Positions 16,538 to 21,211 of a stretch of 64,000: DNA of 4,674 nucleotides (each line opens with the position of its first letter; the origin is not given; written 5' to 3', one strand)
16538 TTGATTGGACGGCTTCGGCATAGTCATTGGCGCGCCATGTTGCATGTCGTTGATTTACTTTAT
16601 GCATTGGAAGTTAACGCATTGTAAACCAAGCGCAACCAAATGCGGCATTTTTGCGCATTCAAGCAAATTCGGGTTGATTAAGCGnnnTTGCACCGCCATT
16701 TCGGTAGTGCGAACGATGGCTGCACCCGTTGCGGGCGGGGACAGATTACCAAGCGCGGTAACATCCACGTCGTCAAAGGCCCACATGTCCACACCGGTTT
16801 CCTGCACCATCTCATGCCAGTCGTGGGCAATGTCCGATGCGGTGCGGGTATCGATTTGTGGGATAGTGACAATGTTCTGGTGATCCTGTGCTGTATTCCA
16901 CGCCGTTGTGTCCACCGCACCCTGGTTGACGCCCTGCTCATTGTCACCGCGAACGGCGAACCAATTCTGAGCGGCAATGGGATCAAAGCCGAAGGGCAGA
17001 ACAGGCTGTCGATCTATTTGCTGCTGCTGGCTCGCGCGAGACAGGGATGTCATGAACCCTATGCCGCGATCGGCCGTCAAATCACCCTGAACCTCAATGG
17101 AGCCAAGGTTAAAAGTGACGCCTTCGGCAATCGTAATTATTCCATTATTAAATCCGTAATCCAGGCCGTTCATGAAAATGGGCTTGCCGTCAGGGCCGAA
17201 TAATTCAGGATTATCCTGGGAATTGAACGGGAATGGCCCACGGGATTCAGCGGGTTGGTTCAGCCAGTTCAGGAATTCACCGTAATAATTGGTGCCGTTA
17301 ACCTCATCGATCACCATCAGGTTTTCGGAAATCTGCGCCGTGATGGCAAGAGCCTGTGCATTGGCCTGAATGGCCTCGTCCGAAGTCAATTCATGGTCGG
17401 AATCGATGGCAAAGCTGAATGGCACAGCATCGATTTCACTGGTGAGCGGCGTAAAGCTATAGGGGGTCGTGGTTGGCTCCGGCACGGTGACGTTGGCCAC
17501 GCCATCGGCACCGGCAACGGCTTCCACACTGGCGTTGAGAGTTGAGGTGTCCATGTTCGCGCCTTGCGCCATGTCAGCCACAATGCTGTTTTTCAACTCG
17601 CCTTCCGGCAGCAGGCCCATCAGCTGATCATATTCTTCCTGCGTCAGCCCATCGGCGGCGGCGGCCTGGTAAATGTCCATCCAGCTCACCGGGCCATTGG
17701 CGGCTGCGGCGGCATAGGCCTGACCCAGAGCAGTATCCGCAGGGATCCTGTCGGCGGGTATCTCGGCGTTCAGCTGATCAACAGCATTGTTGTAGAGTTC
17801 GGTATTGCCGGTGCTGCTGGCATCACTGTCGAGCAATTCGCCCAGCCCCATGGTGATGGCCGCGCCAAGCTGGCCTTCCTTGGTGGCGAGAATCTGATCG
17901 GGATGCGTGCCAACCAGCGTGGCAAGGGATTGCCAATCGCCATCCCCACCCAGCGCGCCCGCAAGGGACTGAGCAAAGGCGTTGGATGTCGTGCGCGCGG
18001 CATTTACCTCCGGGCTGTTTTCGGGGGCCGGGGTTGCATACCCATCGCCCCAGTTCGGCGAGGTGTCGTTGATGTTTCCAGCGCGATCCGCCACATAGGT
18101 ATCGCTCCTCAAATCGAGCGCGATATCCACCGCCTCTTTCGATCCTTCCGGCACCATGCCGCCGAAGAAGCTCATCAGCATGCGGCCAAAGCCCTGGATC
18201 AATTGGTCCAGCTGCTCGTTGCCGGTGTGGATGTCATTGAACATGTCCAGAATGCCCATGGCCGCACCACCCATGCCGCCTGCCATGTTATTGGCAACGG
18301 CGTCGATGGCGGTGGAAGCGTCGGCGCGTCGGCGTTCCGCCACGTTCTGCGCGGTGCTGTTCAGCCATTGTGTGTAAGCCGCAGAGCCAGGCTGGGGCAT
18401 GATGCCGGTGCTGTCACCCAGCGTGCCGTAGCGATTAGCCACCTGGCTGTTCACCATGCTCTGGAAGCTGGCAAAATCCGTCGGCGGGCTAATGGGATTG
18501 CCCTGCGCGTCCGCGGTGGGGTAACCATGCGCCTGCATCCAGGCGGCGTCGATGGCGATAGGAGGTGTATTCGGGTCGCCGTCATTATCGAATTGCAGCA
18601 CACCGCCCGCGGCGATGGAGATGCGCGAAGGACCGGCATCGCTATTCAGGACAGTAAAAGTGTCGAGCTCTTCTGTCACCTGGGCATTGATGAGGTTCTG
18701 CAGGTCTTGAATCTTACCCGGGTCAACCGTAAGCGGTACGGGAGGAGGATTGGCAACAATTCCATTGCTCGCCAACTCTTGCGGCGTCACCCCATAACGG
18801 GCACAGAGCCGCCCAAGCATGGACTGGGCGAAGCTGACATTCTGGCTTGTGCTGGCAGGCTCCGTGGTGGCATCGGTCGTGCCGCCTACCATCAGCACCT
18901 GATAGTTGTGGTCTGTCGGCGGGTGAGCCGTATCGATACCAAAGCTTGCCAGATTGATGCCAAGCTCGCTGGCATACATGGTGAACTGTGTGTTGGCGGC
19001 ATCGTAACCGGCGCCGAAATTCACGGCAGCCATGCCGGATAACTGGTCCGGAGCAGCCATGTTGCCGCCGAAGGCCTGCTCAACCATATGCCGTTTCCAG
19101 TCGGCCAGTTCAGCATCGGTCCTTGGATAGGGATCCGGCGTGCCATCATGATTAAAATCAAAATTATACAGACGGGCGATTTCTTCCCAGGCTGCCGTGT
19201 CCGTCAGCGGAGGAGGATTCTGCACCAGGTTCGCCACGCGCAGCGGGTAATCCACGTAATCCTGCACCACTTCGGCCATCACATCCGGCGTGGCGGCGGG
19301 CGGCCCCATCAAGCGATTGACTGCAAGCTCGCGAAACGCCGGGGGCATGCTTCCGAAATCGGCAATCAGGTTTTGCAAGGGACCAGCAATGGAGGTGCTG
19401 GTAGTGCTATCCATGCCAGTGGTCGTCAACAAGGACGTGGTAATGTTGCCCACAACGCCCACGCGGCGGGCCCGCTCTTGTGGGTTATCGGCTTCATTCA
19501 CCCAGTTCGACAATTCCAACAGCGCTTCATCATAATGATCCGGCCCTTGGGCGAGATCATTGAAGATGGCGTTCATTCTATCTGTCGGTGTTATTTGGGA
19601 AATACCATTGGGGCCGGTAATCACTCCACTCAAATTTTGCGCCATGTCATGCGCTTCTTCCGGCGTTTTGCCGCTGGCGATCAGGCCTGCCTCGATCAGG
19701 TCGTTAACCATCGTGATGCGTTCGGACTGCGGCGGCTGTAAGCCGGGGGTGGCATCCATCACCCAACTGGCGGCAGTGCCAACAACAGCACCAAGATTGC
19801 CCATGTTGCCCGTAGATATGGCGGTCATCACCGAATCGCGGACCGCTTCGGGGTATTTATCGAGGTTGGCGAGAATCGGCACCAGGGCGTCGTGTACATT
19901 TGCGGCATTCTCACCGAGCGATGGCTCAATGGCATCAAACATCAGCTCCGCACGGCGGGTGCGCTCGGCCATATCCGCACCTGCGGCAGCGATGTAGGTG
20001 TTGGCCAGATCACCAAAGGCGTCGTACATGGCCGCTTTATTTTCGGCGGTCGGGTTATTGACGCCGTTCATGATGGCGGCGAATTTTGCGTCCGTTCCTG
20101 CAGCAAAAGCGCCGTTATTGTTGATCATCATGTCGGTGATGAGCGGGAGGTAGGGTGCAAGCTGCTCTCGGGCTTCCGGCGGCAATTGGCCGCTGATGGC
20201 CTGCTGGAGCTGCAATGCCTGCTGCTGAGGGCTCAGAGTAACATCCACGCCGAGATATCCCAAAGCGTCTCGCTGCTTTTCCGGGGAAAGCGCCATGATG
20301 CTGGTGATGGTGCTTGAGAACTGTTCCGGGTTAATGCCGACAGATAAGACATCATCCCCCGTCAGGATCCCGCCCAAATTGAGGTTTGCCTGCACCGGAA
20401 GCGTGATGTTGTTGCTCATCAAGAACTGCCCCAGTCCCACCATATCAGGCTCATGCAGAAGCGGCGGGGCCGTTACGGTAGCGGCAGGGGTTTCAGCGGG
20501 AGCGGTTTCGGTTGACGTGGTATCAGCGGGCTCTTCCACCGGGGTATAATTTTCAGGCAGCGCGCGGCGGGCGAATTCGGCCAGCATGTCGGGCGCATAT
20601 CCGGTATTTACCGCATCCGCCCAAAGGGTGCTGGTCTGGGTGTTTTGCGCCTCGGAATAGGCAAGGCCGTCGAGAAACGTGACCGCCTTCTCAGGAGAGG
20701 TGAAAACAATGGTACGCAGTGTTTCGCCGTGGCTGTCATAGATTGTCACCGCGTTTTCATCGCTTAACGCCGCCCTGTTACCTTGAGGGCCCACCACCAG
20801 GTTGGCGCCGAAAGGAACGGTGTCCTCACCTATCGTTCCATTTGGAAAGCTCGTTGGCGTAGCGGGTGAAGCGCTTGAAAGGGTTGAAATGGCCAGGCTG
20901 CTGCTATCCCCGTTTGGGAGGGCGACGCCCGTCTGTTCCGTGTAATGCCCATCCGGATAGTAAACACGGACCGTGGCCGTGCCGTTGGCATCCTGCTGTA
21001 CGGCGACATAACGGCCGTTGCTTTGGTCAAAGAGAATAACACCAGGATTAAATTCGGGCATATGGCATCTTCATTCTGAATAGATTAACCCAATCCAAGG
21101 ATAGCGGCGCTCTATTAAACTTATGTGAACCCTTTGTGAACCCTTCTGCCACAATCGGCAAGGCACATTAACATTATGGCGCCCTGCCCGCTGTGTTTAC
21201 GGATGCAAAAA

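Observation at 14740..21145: Lineage-specific gene string: 1458-aa hyper-acidic ORFan + DUF2336-like + 72-aa protein + DUF2335-like membrane protein (best candidate for an undescribed system)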

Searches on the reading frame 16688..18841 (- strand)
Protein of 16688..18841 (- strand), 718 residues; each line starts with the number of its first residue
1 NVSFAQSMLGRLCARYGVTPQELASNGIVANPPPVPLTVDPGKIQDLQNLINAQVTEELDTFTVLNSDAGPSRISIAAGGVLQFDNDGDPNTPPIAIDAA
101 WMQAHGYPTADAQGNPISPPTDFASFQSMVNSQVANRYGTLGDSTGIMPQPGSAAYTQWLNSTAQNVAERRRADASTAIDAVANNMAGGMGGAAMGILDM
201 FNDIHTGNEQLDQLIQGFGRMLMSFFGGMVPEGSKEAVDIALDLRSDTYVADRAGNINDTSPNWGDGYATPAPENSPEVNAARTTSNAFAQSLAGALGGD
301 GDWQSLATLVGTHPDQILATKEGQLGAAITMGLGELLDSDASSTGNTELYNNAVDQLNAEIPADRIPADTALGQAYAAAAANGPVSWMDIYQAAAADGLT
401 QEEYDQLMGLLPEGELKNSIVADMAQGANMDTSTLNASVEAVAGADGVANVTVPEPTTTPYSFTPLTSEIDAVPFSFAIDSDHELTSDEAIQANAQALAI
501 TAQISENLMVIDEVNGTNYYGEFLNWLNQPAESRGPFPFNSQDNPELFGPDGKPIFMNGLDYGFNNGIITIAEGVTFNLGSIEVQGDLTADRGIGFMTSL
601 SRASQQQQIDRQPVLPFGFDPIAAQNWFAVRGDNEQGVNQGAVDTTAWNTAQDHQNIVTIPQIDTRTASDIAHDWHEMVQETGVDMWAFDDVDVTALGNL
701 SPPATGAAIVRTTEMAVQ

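Call 44: predict_structure(protein=window:16688-18841:-)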
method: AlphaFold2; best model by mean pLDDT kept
length: 718 residues; sequences in the alignment: 1
mean_pLDDT: 37.9   pTM: 0.21
mean pLDDT of the five models: 37.9, 37.0, 34.8, 32.9, 32.0
residues with pLDDT >= 90: 0; 70-90: 10; 50-70: 85; < 50: 623
segments of 3 or more residues with pLDDT < 50: 1-8, 14-17, 32-152, 154-158, 160-354, 414-517, 528-533, 546-548, 550-718
pLDDT, mean of each block of 10 residues (from residue 1): 42 51 51 40 35 32 30 33 40 39 45 43 42 39 41 46 42 38 37 39 39 39 36 36 32 31 29 35 38 37 39 34 34 34 38 51 66 69 67 55 59 46 35 33 30 27 26 28 34 36 31 44 53 53 53 42 31 30 26 23 23 24 24 25 29 25 34 42 36 34 28 24
secondary structure, 60 per line:
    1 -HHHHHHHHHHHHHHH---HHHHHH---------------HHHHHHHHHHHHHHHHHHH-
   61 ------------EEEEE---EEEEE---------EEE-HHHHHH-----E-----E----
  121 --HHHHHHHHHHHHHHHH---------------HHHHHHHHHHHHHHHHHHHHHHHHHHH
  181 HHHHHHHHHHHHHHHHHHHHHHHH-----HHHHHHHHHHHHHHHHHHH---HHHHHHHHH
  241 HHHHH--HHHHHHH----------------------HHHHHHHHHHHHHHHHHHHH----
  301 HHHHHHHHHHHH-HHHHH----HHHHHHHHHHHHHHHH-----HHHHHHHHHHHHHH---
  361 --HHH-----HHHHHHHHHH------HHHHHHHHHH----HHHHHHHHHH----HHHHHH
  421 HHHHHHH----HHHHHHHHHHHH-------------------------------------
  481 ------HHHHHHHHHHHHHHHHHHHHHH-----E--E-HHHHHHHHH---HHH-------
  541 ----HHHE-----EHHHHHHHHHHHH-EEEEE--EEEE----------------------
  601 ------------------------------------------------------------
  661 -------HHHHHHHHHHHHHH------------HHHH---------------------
elements in order (helices of 4 or more, strands of 3 or more residues): H2-16 H20-25 H41-59 E73-77 E81-85 E95-97 H99-104 H123-138 H154-204 H210-228 H232-245 H248-254 H277-296 H301-312 H314-318 H323-338 H344-357 H371-380 H387-396 H401-410 H415-427 H432-443 H487-508 H519-527 H555-566 E568-572 E575-578 H668-681 H694-697

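Call 95: fold_search(model_id=the predicted structure, library=pdb)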
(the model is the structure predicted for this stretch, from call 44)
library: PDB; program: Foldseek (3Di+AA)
matches with E <= 10: 41; with E <= 0.001: 0
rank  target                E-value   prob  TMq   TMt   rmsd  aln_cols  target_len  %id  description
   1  8dck_A                1.6e+00  0.03  0.06  0.07  25.9       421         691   11  Structure of hemolysin A secretion system HlyB/D complex, ATP-bound (released 2022-09-14)
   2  6ar7_D                3.4e+00  0.04  0.07  0.16  19.1       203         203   16  Crystal structure of a putative uncharacterized protein from Burkholderia thailandensis (released 2017-09-20)
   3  6yt5_A                3.4e+00  0.03  0.08  0.09  25.9       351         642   14  Cryo-EM structure of T7 bacteriophage DNA translocation gp15-gp16 core complex intermediate assembly (released 2021-09-08)
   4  9gut_B                3.6e+00  0.05  0.05  0.05  13.2       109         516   13  30S mRNA delivery complex (bS1 resolved) (released 2024-11-20)
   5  9cbc_B                3.6e+00  0.01  0.05  0.04  59.0       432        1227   13  Yersinia entomophaga holotoxin complex in pore conformation (released 2025-12-31)
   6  3zx6_A                4.1e+00  0.04  0.07  0.17  55.8       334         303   12  Structure of Hamp(AF1503)-Tsr fusion - Hamp (A291V) mutant (released 2012-02-29)
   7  7ank_A                4.1e+00  0.02  0.07  0.09  32.9       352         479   13  Crystal structure of sarcomeric protein FATZ-1 (d91-FATZ-1 construct) in complex with half dimer of alpha-actinin-2 (released 2021-06-30)
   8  4gl9_G                4.8e+00  0.06  0.04  0.17  15.1       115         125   15  Crystal structure of inhibitory protein SOCS3 in complex with JAK2 kinase domain and fragment of GP130 intracellular d (released 2013-03-06)
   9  4gl9_E                4.8e+00  0.05  0.04  0.17  15.6       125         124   10  Crystal structure of inhibitory protein SOCS3 in complex with JAK2 kinase domain and fragment of GP130 intracellular d (released 2013-03-06)
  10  8tdu_B                4.8e+00  0.04  0.08  0.21  29.3       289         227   12  STX-478, a Mutant-Selective, Allosteric Inhibitor bound to PI3Kalpha (released 2023-09-06)
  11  6par_C                4.8e+00  0.02  0.07  0.09  31.3       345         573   12  Structure of a bacterial Atm1-family ABC exporter with MgAMPPNP bound (released 2020-06-24)
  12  9i2d_CR               5.6e+00  0.02  0.05  0.07  18.7       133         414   11  NMT1-NAC bound human RNC with 10 amino acid ARF1-linker (released 2026-02-04)
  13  8dcp_B                5.9e+00  0.03  0.08  0.16  30.3       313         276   10  PI 3-kinase alpha with nanobody 3-126 (released 2022-09-21)
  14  9jyy_G                5.9e+00  0.01  0.07  0.07  26.9       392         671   12  core proteins of mature T7 (released 2024-12-11)
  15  9c9r_A                6.3e+00  0.08  0.04  0.06  12.8        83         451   14  Crystal structure of Chaetomium thermophilum Gcn2 HisRS-like domain, F1090C/G1326S variant (released 2024-08-21)
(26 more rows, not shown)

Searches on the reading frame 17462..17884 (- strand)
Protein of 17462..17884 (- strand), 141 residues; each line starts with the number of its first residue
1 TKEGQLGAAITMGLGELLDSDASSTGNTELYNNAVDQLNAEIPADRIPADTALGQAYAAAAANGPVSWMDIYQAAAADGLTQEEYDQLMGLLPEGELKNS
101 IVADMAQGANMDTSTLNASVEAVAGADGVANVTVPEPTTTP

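Call 106: search_protein_families(library=pfam, max_evalue=10, proteins=[window:17462-17884:-])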
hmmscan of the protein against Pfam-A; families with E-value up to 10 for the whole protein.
seq(141 aa): 2 families
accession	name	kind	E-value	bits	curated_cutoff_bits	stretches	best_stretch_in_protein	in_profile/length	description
PF08684.15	ocr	-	0.015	16.2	25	1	27-95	6-73/101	DNA mimic ocr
PF16290.10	DUF4936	-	0.23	12.5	28.8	1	27-78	10-61/91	Domain of unknown function (DUF4936)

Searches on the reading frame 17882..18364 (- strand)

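Call 106: search_protein_families(library=pfam, max_evalue=10, proteins=[window:17882-18364:-])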
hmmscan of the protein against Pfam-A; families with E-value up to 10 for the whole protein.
seq(161 aa): 1 family
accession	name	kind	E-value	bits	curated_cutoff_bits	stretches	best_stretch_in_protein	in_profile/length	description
PF01618.21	MotA_ExbB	-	0.18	12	22.9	1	3-63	33-94/127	MotA/TolQ/ExbB proton channel family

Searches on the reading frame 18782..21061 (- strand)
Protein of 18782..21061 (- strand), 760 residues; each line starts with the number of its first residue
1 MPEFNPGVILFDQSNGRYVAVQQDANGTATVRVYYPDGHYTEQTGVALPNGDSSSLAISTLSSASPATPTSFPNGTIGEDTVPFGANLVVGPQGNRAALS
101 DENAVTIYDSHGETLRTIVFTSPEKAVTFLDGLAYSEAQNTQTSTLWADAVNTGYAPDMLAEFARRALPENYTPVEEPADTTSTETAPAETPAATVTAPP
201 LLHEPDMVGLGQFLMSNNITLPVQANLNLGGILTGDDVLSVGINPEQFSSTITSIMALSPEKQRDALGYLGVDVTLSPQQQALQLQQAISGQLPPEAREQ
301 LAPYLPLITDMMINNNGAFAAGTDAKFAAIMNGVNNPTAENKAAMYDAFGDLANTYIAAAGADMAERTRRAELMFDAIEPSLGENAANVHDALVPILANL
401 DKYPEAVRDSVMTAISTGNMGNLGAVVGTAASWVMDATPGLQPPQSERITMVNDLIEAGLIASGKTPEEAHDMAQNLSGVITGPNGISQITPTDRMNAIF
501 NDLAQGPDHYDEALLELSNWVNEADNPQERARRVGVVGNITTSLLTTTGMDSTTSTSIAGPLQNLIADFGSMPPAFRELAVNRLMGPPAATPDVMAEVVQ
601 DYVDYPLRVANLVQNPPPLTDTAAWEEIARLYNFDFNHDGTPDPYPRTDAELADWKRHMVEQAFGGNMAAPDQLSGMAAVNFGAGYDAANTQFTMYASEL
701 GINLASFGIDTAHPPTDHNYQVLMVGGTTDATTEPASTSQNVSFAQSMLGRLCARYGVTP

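Call 43: predict_structure(protein=window:18782-21061:-)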
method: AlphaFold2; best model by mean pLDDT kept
length: 760 residues; sequences in the alignment: 1
mean_pLDDT: 44.1   pTM: 0.35
mean pLDDT of the five models: 44.1, 42.9, 42.0, 38.6, 38.5
residues with pLDDT >= 90: 0; 70-90: 19; 50-70: 280; < 50: 461
segments of 3 or more residues with pLDDT < 50: 1-9, 11-17, 23-25, 46-104, 108-116, 131-205, 217-249, 289-298, 315-324, 437-442, 489-491, 527-529, 542-760
pLDDT, mean of each block of 10 residues (from residue 1): 38 45 51 53 49 31 26 23 30 32 44 45 51 35 32 36 39 30 26 27 47 51 30 28 42 56 61 56 53 47 57 48 51 61 58 58 62 62 56 68 68 58 60 52 63 73 67 63 53 53 54 59 54 53 45 35 32 30 29 30 33 38 41 32 37 40 31 25 27 32 35 28 27 29 36 34
secondary structure, 60 per line:
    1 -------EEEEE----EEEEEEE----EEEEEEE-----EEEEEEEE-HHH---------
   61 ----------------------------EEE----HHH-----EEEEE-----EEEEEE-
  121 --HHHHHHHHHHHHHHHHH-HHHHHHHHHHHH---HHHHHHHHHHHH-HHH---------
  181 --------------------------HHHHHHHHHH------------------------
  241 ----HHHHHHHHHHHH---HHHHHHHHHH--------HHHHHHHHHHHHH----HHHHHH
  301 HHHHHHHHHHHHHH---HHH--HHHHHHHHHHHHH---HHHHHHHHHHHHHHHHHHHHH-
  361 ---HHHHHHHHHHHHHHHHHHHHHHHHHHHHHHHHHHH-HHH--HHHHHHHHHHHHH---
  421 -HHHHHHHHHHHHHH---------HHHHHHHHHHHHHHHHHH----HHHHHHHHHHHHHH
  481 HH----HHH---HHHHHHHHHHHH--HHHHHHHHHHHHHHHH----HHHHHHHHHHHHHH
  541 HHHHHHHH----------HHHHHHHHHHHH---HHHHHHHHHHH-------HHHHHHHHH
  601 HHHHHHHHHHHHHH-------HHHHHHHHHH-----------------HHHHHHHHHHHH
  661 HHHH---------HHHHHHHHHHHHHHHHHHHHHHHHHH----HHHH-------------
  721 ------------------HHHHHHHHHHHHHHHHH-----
elements in order (helices of 4 or more, strands of 3 or more residues): E8-12 E17-23 E28-34 E40-47 E89-91 E104-108 E114-119 H123-139 H141-152 H156-167 H207-216 H245-256 H260-269 H278-290 H295-314 H323-335 H339-359 H364-398 H405-417 H422-435 H445-462 H467-482 H493-504 H507-522 H527-548 H559-570 H574-584 H592-614 H622-631 H649-664 H674-699 H704-707 H739-755

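Call 90: fold_search(model_id=the predicted structure, library=pdb)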
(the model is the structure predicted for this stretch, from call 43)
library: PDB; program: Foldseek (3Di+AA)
matches with E <= 10: 342; with E <= 0.001: 0
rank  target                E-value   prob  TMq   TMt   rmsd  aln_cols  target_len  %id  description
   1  9y6s_7K               1.0e-01  0.04  0.05  0.04  65.2       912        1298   11  96-nm repeat of the Leishmania tarentolae doublet microtubule (released 2025-12-17)
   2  8chv_B                3.2e-01  0.18  0.05  0.19  18.9       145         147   15  Crystal structure of human PURA (fragment Glu57-Glu212, PUR repeat I and II) R140P mutant (released 2024-02-21)
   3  9hmf_K                3.6e-01  0.16  0.14  0.13  23.4       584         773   10  Periplasmic scaffold of the Campylobacter jejuni flagellar motor (alpha carbon trace) (released 2024-12-25)
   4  8cht_C                4.3e-01  0.16  0.05  0.20  18.1       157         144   14  Crystal structure of human PURA (fragment Glu57-Glu212, PUR repeat I and II) (released 2024-02-21)
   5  3flp_A                5.2e-01  0.33  0.04  0.13  15.4       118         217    7  Crystal structure of native heptameric SAP-like pentraxin from Limulus polyphemus (released 2009-01-20)
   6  3k44_B                5.2e-01  0.21  0.06  0.25  18.3       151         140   17  Crystal Structure of Drosophila melanogaster Pur-alpha (released 2009-10-27)
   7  7tdz_i                5.4e-01  0.08  0.12  0.10  25.1       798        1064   11  Cryo-EM model of protomer of the cytoplasmic ring of the nuclear pore complex from Xenopus laevis (released 2022-06-22)
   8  7q2y_D                7.4e-01  0.13  0.12  0.10  24.7       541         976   10  Cryo-EM structure of clamped S.cerevisiae condensin-DNA complex (form II) (released 2022-03-23)
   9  8ju0                  7.4e-01  0.06  0.07  0.10  21.2       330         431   13  hOCT1 in complex with spironolactone in inward facing occluded conformation (released 2024-03-27)
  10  6iw8_C                8.4e-01  0.23  0.15  0.22  14.8       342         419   12  Crystal structure of Importin-alpha and wild-type GM130 (released 2019-10-02)
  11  6iur_B                8.8e-01  0.15  0.13  0.16  17.7       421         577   12  A phosphatase complex STRN3-PP2Aa (released 2019-12-04)
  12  2p4o                  9.2e-01  0.28  0.06  0.13  11.6       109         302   17  CRYSTAL STRUCTURE OF A PUTATIVE LACTONASE OF THE SMP-30/GLUCONOLACTONASE/LRE-LIKE REGION FAMILY (NPUN_F0524) FROM NOSTOC (released 2007-04-17)
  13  4uje_BE               1.1e+00  0.28  0.04  0.11  11.6        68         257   15  Regulation of the mammalian elongation cycle by 40S subunit rolling: a eukaryotic-specific ribosome rearrangement (released 2014-07-16)
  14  9s6c_C                1.1e+00  0.23  0.07  0.12  13.4       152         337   11  B12 Binding protein - BtuK1 (released 2025-09-17)
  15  6wb9_2                1.1e+00  0.16  0.12  0.24  20.6       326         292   10  Structure of the S. cerevisiae ER membrane complex (released 2020-06-03)
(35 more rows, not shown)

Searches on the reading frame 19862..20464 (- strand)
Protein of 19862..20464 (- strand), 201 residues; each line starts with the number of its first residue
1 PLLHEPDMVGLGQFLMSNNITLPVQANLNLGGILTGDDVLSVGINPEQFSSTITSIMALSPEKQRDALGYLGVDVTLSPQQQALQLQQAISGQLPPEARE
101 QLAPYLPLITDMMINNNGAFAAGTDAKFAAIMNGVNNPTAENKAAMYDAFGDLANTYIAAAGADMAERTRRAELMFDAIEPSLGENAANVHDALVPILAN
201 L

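Call 106: search_protein_families(library=pfam, max_evalue=10, proteins=[window:19862-20464:-])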
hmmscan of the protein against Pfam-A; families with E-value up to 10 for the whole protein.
seq(201 aa): 1 family
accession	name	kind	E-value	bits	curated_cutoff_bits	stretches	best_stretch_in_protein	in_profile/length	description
PF11644.13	DUF3256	-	0.29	11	25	1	48-106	124-182/195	Protein of unknown function (DUF3256)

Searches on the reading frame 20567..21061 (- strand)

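Call 106: search_protein_families(library=pfam, max_evalue=10, proteins=[window:20567-21061:-])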
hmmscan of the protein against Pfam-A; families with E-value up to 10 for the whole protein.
seq(165 aa): 2 families
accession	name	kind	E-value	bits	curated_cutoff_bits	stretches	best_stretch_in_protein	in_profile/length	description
PF13860.13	FlgD_ig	-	0.034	14.6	27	1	100-136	22-60/79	FlgD Ig-like domain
PF19079.5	CFSR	-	1.1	10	27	1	19-44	9-34/49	Collagen-flanked surface repeat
